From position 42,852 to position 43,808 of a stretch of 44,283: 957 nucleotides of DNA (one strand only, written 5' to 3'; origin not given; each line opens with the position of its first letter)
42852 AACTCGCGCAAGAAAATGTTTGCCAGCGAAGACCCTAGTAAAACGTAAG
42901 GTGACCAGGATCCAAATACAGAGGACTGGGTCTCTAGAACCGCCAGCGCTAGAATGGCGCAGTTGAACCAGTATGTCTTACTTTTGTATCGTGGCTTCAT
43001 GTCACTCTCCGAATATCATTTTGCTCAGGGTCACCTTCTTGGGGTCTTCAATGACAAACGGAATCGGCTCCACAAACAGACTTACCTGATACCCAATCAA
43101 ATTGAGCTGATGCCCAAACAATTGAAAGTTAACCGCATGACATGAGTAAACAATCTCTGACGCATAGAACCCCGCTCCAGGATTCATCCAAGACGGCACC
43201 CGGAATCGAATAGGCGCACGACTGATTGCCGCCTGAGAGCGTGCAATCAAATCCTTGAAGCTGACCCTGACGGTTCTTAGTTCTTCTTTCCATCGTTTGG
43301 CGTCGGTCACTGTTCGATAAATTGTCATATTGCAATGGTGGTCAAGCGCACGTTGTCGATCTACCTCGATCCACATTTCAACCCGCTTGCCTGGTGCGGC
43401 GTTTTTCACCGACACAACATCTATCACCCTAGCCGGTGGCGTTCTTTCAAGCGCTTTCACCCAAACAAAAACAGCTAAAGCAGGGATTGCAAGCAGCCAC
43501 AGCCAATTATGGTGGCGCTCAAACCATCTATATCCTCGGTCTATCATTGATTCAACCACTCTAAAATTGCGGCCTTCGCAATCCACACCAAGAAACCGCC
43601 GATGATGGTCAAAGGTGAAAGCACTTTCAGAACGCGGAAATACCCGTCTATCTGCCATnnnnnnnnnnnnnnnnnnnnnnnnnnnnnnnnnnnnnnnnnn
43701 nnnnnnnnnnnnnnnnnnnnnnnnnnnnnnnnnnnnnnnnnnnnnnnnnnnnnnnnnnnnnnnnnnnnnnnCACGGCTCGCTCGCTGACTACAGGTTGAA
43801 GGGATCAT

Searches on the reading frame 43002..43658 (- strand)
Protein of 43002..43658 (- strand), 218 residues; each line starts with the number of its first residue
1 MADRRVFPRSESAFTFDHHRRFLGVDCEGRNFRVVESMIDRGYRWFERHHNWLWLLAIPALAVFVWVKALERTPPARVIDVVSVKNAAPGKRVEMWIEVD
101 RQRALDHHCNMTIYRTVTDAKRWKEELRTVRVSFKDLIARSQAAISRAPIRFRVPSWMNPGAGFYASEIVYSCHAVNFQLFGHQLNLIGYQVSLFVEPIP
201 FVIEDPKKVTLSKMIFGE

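Call 42: search_protein_families(library=pfam, proteins=[window:43002-43658:-], max_evalue=0.001)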
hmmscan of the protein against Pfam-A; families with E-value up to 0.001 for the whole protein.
window:43002-43658:- (218 aa): 1 family
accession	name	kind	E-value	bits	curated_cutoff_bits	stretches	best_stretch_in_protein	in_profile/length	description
PF09130.16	DUF1932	-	0.00051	20.4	25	0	102-137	18-53/70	Domain of unknown function (DUF1932)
